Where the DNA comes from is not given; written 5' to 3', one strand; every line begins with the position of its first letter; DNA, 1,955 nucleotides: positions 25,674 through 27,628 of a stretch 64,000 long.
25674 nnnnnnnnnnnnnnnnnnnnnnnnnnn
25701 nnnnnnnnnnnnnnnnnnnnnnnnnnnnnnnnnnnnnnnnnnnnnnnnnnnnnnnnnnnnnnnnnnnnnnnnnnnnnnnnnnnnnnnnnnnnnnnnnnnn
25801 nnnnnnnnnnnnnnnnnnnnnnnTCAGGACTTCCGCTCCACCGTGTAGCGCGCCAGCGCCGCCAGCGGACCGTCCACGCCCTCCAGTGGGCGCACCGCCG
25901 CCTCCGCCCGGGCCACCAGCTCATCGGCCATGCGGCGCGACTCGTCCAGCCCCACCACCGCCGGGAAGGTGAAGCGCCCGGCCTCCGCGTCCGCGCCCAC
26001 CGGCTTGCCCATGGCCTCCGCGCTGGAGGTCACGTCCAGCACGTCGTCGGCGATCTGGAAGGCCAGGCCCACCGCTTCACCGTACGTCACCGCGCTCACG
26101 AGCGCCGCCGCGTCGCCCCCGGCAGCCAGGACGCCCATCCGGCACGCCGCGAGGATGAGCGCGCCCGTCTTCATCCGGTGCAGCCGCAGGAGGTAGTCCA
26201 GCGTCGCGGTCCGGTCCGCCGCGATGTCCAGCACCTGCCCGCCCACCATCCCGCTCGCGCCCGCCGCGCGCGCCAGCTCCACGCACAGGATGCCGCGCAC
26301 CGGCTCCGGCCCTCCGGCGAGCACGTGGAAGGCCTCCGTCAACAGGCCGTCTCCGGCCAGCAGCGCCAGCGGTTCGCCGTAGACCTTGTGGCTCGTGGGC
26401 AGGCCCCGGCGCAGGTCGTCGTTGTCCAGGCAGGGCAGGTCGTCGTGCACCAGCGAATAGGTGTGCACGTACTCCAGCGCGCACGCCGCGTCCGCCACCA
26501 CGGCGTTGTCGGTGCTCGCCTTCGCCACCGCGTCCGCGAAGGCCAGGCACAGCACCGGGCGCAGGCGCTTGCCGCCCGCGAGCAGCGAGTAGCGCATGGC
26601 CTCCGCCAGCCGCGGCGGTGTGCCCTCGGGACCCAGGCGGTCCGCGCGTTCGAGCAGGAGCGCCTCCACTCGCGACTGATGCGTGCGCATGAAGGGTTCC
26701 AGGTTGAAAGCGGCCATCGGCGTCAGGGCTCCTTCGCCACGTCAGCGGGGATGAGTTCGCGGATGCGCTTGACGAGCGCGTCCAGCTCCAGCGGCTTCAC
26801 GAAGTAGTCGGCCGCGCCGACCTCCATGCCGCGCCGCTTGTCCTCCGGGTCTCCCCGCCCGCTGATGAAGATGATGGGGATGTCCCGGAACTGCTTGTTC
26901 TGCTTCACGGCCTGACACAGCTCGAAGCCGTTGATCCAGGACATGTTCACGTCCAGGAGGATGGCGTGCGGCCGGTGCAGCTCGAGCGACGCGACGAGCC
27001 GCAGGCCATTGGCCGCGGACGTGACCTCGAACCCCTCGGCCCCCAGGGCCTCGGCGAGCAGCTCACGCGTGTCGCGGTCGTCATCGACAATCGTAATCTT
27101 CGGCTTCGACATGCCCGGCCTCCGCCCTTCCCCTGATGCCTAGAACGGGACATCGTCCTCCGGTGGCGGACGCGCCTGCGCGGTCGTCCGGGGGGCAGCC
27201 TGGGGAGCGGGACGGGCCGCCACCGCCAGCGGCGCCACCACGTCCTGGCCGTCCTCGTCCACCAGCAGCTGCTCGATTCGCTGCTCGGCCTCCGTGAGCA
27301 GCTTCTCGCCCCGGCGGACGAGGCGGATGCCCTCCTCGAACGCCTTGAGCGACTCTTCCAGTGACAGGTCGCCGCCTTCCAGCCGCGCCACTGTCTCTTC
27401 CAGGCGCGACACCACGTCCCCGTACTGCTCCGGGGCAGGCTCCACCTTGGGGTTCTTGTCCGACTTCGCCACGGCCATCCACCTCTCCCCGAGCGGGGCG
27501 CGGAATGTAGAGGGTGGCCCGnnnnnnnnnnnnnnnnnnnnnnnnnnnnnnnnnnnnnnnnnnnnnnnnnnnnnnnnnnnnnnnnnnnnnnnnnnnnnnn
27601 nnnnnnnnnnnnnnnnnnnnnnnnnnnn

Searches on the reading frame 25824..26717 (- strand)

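Call 46: search_protein_families(library=pfam, proteins=[window:25824-26717:-], max_evalue=0.0001)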
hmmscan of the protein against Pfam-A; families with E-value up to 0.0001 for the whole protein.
window:25824-26717:- (297 aa): 1 family
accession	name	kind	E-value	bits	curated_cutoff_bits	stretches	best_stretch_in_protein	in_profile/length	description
PF00348.22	polyprenyl_synt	-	4.1e-56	190.4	27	1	35-270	2-236/251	Polyprenyl synthetase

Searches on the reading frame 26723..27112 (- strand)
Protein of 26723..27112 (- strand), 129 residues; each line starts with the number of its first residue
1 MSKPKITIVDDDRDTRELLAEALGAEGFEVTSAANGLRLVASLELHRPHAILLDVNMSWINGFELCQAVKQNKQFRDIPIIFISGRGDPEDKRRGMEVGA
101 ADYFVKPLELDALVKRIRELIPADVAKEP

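Call 47: search_protein_families(library=pfam, proteins=[window:26723-27112:-], max_evalue=0.0001)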
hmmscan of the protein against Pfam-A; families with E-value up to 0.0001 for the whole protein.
window:26723-27112:- (129 aa): 1 family
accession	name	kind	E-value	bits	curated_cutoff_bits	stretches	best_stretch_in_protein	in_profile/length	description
PF00072.30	Response_reg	-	1.7e-27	96.2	30.2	1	6-118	1-111/111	Response regulator receiver domain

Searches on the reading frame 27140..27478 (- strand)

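Call 47: search_protein_families(library=pfam, proteins=[window:27140-27478:-], max_evalue=0.0001)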
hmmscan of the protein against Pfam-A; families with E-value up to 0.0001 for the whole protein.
window:27140-27478:- (112 aa): 1 family
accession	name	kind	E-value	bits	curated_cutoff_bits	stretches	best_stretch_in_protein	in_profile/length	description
PF02609.21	Exonuc_VII_S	-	8e-18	64.7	24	1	23-70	5-52/52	Exonuclease VII small subunit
